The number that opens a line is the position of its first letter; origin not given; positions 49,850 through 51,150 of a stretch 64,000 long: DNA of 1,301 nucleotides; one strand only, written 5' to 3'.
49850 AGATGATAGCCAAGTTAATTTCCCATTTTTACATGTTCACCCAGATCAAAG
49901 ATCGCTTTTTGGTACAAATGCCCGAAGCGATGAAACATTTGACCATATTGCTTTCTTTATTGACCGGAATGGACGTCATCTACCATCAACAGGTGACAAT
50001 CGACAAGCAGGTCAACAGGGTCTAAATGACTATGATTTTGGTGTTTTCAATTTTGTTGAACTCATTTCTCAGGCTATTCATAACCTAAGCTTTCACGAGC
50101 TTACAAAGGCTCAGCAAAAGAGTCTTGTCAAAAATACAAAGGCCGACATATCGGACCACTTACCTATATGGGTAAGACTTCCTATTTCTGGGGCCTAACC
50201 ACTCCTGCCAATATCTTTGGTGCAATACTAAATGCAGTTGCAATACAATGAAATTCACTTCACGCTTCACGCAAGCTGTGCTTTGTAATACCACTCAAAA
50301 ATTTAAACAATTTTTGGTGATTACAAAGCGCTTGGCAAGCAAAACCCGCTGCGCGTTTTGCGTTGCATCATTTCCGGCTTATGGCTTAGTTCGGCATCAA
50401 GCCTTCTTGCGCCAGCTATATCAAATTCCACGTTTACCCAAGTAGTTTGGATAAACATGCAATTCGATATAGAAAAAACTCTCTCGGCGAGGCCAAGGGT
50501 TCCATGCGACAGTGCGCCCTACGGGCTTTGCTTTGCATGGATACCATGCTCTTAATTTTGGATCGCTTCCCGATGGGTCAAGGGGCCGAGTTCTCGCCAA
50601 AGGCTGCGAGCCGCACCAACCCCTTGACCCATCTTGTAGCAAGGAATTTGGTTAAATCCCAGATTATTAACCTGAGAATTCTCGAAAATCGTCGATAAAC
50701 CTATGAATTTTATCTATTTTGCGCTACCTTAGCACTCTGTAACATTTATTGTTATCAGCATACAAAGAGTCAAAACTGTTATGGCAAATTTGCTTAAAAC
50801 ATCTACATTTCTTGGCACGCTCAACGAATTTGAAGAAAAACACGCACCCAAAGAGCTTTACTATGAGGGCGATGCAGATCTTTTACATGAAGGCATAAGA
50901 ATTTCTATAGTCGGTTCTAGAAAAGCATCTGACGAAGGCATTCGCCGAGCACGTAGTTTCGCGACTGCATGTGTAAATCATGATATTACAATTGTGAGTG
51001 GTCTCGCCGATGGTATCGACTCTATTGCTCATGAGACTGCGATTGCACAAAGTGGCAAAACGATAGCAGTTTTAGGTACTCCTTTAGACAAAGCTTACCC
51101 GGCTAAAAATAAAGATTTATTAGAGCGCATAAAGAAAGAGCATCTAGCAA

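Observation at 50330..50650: GC-rich, multiply palindromic ~300 bp element between the EEP gene and the DprA-like gene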

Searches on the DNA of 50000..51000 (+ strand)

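Call 5: search_rna_families(source=window, start=50000, end=51000, threshold=evalue, max_evalue=10, show_alignments=3)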
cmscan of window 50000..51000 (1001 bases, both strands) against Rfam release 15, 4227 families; matches with E-value up to 10: 5.
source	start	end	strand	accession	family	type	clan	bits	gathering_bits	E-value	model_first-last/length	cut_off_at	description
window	50390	50490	-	RF03235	mir-2543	Gene; miRNA;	-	17.3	70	1.7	1-116/116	no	mir-2543 microRNA precursor family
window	50413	50476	-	RF04010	mir-3003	Gene; miRNA;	-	17.1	70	8.3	1-76/76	no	mir-3003 microRNA precursor family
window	50561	50644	+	RF00848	mir-61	Gene; miRNA;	-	16.6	77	5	1-85/85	no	mir-61 microRNA precursor family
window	50747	50862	-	RF00544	snopsi28S-3327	Gene; snRNA; snoRNA; HACA-box;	CL00021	14.8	70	9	1-143/143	no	Small nucleolar RNA psi28S-3327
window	50071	50169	-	RF01906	HOTAIR_3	Gene; lncRNA;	-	11.9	80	7.9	1-98/98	no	HOTAIR conserved region 3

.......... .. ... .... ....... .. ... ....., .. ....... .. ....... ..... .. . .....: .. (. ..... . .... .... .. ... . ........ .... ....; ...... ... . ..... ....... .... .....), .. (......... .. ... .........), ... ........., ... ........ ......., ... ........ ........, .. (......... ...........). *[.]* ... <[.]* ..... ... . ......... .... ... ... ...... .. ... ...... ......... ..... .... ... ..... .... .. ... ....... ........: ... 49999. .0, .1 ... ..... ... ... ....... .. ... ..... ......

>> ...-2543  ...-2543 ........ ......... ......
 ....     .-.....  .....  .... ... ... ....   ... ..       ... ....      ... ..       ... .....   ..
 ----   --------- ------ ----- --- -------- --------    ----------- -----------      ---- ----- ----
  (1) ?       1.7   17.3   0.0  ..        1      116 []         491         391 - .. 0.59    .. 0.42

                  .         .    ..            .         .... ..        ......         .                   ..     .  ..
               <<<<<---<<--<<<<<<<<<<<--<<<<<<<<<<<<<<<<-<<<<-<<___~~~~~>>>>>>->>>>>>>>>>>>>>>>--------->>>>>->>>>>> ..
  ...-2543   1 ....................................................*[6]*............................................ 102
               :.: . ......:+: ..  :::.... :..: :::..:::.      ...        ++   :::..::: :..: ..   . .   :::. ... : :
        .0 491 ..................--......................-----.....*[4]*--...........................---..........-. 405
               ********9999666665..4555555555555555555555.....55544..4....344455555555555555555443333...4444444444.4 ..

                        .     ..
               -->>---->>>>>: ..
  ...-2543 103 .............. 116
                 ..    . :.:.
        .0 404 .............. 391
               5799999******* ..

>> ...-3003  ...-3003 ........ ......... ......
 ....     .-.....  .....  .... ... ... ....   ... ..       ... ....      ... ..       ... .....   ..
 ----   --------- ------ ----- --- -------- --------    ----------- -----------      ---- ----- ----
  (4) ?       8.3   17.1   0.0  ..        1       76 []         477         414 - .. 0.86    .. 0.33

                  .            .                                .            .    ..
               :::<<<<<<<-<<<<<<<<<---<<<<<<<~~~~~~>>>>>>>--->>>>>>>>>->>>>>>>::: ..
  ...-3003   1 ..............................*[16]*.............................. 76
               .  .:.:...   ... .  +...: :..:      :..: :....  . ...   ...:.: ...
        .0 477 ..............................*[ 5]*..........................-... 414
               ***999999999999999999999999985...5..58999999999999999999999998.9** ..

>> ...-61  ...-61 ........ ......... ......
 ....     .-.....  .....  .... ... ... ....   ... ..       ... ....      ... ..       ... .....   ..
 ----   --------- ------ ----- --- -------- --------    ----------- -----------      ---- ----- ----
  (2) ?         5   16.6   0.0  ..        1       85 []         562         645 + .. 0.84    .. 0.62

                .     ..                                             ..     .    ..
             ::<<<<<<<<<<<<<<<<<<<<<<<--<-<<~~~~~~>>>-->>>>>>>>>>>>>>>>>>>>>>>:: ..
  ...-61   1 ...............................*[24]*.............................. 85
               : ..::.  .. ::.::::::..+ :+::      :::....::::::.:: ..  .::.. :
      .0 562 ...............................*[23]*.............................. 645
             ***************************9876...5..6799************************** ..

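Call 13: search_dna_similar(query=window:50300-50700:+, collection=plasmids, mode=distant, max_evalue=0.001)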
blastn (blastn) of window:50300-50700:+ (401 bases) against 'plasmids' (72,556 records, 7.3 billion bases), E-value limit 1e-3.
Records with a match: 64; places in all: 74; records where one place covers at least 80% of the query: 0.
Best place of each record, by identity: 80-90% 61; 60-80% 3.
By first word of the organism name: Xanthomonas 21; Pseudomonas 17; Aeromonas 8; Klebsiella 6; Rhizobium 2; Enterobacter 2; Roseibium 2; Agrobacterium 1; Morganella 1; Marinobacter 1; and 3 more.
By predicted mobility (MOB-suite, as given by PLSDB): mobilizable 30; conjugative 24; non-mobilizable 10.
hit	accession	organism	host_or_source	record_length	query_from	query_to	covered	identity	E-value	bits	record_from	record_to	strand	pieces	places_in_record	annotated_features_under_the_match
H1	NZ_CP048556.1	Agrobacterium tumefaciens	walnut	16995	259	334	19%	82.1%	7e-10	73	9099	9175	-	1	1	none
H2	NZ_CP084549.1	Xanthomonas citri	-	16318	259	334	19%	79.5%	4e-7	64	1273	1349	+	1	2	none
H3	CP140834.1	Rhizobium ruizarguesonis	Trifolium pratense,whole organism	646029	32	105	18%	79.7%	3e-8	67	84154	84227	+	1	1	none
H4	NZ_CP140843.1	Rhizobium ruizarguesonis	Trifolium pratense,whole organism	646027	32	105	18%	79.7%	3e-8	67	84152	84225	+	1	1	none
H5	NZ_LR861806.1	Xanthomonas sp. CPBF 426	-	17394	259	331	18%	80.0%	4e-7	63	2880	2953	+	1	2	none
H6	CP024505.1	Klebsiella pneumoniae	Homo sapiens,rectal swab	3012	278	334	14%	86.4%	9e-9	69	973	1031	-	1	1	none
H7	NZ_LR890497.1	Klebsiella pneumoniae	Homo sapiens,urine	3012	278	334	14%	86.4%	9e-9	69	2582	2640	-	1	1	none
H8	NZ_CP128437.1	Morganella morganii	Homo sapiens,Urine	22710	278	334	14%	85.0%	3e-8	67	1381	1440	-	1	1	none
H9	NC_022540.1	Xanthomonas citri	-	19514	279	334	14%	86.2%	3e-8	67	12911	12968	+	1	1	none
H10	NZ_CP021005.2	Xanthomonas citri pv. phaseoli var. fuscans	Phaseolus vulgaris,cell culture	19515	279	334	14%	86.2%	3e-8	67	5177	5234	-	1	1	none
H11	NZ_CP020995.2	Xanthomonas citri pv. phaseoli var. fuscans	Phaseolus vulgaris,cell culture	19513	279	334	14%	86.2%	3e-8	67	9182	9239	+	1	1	none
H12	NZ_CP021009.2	Xanthomonas citri pv. phaseoli var. fuscans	Phaseolus sp.,cell culture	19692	279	334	14%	86.2%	3e-8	67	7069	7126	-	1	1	none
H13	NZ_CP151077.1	Pseudomonas sp. G.S.17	-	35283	278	336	15%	81.4%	6e-5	55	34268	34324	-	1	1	none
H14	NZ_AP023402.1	Aeromonas hydrophila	-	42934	276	331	14%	85.7%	4e-7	64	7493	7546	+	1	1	none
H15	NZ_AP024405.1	Aeromonas caviae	-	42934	276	331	14%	85.7%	4e-7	64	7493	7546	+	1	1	none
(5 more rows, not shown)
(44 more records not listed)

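Call 14: search_dna_similar(query=window:50300-50700:+, collection=phages, mode=distant, max_evalue=0.001)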
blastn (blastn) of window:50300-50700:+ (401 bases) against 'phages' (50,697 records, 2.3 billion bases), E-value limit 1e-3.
No match.

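Call 15: get_annotated_region(hit=H6, flank=1600)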
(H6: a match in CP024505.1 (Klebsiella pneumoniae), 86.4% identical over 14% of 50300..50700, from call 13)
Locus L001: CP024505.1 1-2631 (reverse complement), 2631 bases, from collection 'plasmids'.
description: Klebsiella pneumoniae strain KSB2_1B plasmid unnamed9, complete sequence
organism: Klebsiella pneumoniae (NCBI taxid 573)
taxonomy: Bacteria; Pseudomonadota; Gammaproteobacteria; Enterobacterales; Enterobacteriaceae; Klebsiella; Klebsiella pneumoniae
host: -; source: Homo sapiens,rectal swab; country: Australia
typing (MOB-suite, as given by PLSDB): non-mobilizable
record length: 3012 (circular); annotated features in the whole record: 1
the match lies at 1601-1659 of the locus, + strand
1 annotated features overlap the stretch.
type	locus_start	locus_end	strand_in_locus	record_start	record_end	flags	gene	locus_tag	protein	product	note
CDS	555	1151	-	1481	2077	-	-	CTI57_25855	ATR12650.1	helix-turn-helix domain-containing protein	-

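Call 16: get_annotated_region(hit=H1, flank=4000)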
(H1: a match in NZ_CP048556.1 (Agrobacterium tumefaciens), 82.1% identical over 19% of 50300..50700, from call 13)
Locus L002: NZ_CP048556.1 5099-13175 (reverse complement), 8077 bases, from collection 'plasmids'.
description: Agrobacterium tumefaciens strain Kin002 plasmid pAt3, complete sequence
organism: Agrobacterium tumefaciens (NCBI taxid 358)
taxonomy: Bacteria; Pseudomonadota; Alphaproteobacteria; Hyphomicrobiales; Rhizobiaceae; Agrobacterium; Agrobacterium tumefaciens
host: -; source: walnut; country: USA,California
typing (MOB-suite, as given by PLSDB): conjugative; relaxase MOBP; mating-pair formation MPF_T
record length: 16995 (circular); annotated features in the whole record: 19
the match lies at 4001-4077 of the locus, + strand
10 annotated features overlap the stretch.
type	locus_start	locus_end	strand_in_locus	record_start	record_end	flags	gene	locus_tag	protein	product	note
CDS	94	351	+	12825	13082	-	-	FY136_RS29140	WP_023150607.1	Arc family DNA-binding protein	-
CDS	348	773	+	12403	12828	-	-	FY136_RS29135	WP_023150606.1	type II toxin-antitoxin system VapC family toxin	-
CDS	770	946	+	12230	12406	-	-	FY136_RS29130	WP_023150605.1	hypothetical protein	-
CDS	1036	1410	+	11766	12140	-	-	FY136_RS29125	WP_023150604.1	hypothetical protein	-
CDS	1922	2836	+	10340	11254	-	-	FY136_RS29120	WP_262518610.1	replication protein RepA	-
CDS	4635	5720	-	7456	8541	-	-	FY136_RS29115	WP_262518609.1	type IV secretion system protein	-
CDS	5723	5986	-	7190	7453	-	-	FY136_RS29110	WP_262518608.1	EexN family lipoprotein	-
CDS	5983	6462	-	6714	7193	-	-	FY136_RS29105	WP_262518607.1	hypothetical protein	-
CDS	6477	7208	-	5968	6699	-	virB5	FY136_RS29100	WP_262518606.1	P-type DNA transfer protein VirB5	-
CDS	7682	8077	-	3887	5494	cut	-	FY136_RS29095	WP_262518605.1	type IV secretion system DNA-binding domain-containing protein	-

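Call 17: get_annotated_region(hit=H14, flank=4000)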
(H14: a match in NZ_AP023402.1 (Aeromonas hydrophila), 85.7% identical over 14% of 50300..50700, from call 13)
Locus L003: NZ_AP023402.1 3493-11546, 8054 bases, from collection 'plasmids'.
description: Aeromonas hydrophila strain KAM330 plasmid pKAM330_4, complete sequence
organism: Aeromonas hydrophila (NCBI taxid 644)
taxonomy: Bacteria; Pseudomonadota; Gammaproteobacteria; Aeromonadales; Aeromonadaceae; Aeromonas; Aeromonas hydrophila
host: -; source: -; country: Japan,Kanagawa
typing (MOB-suite, as given by PLSDB): mobilizable; replicon rep_cluster_573; relaxase MOBP
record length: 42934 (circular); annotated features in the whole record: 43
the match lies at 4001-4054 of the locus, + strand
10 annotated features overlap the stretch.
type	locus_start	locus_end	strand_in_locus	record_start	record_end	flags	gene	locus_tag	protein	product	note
CDS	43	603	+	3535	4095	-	-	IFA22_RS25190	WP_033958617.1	recombinase family protein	GO:0006310 - DNA recombination [Evidence IEA]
CDS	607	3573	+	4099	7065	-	-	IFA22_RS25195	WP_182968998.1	Tn3-like element TnAs1 family transposase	GO:0006313 - DNA transposition [Evidence IEA]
CDS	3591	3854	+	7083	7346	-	-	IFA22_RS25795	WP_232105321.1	hypothetical protein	-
CDS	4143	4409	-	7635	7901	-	-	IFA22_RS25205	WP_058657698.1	hypothetical protein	-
CDS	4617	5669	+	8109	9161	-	-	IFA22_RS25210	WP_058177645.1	DNA-binding protein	-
CDS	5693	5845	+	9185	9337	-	-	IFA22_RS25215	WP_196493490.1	hypothetical protein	-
CDS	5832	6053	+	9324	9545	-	-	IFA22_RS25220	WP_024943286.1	hypothetical protein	-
CDS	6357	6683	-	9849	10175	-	-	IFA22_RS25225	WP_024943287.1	hypothetical protein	-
CDS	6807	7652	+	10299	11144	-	-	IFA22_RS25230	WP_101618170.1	oriT recognition protein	-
CDS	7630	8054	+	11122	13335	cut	-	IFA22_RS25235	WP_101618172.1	LPD7 domain-containing protein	-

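Call 18: get_annotated_region(hit=H3, flank=4000)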
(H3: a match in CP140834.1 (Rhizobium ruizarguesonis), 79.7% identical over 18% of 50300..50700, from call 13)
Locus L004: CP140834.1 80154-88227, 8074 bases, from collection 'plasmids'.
description: Rhizobium ruizarguesonis strain TP42 plasmid pRlX4, complete sequence
organism: Rhizobium ruizarguesonis (NCBI taxid 2081791)
taxonomy: Bacteria; Pseudomonadota; Alphaproteobacteria; Hyphomicrobiales; Rhizobiaceae; Rhizobium; Rhizobium ruizarguesonis
host: -; source: Trifolium pratense,whole organism; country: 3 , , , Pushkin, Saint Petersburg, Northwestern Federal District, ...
typing (MOB-suite, as given by PLSDB): conjugative; replicon rep_cluster_841; relaxase MOBQ; mating-pair formation MPF_T
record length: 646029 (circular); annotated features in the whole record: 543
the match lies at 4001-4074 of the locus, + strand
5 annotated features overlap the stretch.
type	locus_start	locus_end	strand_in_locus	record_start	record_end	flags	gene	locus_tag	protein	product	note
CDS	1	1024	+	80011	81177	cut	-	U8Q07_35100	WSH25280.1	IS110 family transposase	-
CDS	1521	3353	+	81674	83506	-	-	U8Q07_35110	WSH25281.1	DUF6119 family protein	-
CDS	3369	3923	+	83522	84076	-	-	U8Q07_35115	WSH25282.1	gamma-glutamylcyclotransferase family protein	-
CDS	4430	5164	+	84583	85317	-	-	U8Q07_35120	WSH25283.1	DUF3800 domain-containing protein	-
CDS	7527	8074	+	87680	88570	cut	-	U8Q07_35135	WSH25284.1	UvrD-helicase domain-containing protein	-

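Call 24: search_rna_families(sources=[L001, L002, L003, L005, L006, L014, L021, L033, L035, L041, L068, L073, L075, L016, L029], threshold=gathering, show_alignments=2)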
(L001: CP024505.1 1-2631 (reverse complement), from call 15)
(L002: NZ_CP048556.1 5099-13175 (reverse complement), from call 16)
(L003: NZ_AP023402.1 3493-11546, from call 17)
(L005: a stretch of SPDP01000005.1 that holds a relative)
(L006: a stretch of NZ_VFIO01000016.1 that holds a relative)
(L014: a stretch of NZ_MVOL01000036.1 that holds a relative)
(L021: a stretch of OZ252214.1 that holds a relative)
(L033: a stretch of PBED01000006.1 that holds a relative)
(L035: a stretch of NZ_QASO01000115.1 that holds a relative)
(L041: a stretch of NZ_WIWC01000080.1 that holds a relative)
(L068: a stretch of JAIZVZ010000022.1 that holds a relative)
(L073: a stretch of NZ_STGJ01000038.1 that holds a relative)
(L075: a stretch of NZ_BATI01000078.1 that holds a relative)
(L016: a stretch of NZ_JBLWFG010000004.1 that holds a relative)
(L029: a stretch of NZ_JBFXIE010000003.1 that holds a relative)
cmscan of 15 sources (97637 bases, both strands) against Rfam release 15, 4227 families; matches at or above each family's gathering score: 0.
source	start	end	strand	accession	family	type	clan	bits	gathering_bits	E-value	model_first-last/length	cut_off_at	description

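Call 32: search_dna_similar(query=L001:1480-1760:+, collection=ecoli_genomes, mode=distant, max_evalue=0.001)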
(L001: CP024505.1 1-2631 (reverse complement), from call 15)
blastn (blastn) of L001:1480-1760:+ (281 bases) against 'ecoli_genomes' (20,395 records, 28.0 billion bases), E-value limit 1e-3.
Records with a match: 36; places in all: 37; records where one place covers at least 80% of the query: 31.
Genomes with a match: 36 of 5426; with a place that covers at least 80% of the query: 31. Places per genome that has any: lowest 1, median 1, highest 2. On chromosomes: 0 places; on plasmids: 37.
Best place of each record, by identity: 90-95% 5; 60-80% 31.
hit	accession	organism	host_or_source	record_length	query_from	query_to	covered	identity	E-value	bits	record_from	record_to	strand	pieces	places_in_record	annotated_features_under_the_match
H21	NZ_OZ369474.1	Escherichia coli strain Esc11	not applicable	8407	57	281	80%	68.3%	7e-9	71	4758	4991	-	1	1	none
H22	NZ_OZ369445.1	Escherichia coli strain Esc10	not applicable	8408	57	281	80%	68.3%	7e-9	71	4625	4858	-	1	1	none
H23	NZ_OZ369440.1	Escherichia coli strain Esc28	not applicable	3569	57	281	80%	68.3%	7e-9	71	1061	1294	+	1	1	none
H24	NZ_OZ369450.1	Escherichia coli strain Esc5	not applicable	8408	57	281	80%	68.3%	7e-9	71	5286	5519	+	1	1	none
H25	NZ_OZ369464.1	Escherichia coli strain Esc4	not applicable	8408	57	281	80%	68.3%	7e-9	71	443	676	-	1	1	none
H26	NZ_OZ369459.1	Escherichia coli strain Esc24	not applicable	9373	57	281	80%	68.3%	7e-9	71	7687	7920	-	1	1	none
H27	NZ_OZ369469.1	Escherichia coli strain Esc16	not applicable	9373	57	281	80%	68.3%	7e-9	71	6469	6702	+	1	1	none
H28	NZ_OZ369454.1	Escherichia coli strain Esc17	not applicable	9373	57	281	80%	68.3%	7e-9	71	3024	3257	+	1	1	none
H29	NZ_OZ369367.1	Escherichia coli strain Esc30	not applicable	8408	57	281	80%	68.3%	7e-9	71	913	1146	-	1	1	none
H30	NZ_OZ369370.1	Escherichia coli strain Esc31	not applicable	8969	57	281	80%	68.3%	7e-9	71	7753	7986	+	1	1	none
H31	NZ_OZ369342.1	Escherichia coli strain Esc26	not applicable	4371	57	281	80%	68.3%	7e-9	71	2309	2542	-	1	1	none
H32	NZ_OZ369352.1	Escherichia coli strain Esc22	not applicable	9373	57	281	80%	68.3%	7e-9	71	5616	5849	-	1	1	none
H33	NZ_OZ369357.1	Escherichia coli strain Esc7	not applicable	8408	57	281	80%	68.3%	7e-9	71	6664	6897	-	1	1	none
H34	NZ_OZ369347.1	Escherichia coli strain Esc18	not applicable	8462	57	281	80%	68.3%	7e-9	71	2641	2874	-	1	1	none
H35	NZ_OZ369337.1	Escherichia coli strain Esc21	not applicable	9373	57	281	80%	68.3%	7e-9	71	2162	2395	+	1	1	none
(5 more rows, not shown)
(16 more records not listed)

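Call 33: get_annotated_region(hit=H23, flank=1800)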
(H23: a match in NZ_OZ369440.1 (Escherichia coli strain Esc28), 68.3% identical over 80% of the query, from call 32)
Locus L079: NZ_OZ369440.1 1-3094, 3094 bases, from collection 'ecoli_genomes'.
description: Escherichia coli strain Esc28 isolate Esc28 plasmid 5, complete sequence
organism: Escherichia coli strain Esc28 (NCBI taxid 562)
replicon: plasmid 5; assembly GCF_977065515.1
host: not applicable; source: not applicable; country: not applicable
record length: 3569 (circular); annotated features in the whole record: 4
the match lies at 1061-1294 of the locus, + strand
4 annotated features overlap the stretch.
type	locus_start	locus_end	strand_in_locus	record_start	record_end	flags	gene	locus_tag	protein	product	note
CDS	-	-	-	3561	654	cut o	-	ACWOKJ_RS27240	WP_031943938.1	helix-turn-helix domain-containing protein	-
CDS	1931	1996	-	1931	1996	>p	-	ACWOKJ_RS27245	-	hypothetical protein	incomplete; partial in the middle of a contig; missing N-terminus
CDS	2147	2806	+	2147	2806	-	-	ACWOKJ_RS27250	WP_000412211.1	type A-1 chloramphenicol O-acetyltransferase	-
CDS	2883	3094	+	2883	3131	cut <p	-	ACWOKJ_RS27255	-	Cas9 endonuclease PAM-interacting domain-containing protein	incomplete; partial in the middle of a contig; missing N-terminus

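Call 34: search_dna_similar(query=L001:1480-1760:+, collection=ecoli_genomes, mode=near, max_evalue=0.001)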
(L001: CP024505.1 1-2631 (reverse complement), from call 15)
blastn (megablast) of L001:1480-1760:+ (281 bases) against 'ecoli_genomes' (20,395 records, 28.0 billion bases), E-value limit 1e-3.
No match.

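Call 78: search_dna_similar(query=window:50200-50480:+, collection=plasmids, mode=distant, max_evalue=1, max_rows=30)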
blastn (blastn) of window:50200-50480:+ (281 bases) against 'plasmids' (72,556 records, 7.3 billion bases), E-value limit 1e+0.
Records with a match: 5; places in all: 5; records where one place covers at least 80% of the query: 0.
Best place of each record, by identity: 90-95% 2; 80-90% 1; 60-80% 2.
By first word of the organism name: Rhizobium 3; Arcobacter 1; Arsenophonus 1.
By predicted mobility (MOB-suite, as given by PLSDB): conjugative 3; non-mobilizable 2.
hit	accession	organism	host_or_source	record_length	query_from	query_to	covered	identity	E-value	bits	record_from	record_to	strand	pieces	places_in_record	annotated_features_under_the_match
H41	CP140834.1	Rhizobium ruizarguesonis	Trifolium pratense,whole organism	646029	132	205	26%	79.7%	2e-8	67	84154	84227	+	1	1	none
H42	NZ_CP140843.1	Rhizobium ruizarguesonis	Trifolium pratense,whole organism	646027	132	205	26%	79.7%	2e-8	67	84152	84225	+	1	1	none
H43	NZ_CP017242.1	Rhizobium etli 8C-3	Phaseolus vulgaris,cell culture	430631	132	179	17%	81.3%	2e-2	47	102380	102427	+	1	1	none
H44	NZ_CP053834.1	Arcobacter cloacae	cell culture,Sewage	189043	89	120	11%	90.9%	8e-1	41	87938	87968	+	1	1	hypothetical protein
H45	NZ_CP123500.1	Arsenophonus sp. aPb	Lysandra bellargus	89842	100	129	11%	90.0%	8e-1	42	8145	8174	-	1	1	pentapeptide repeat-containing protein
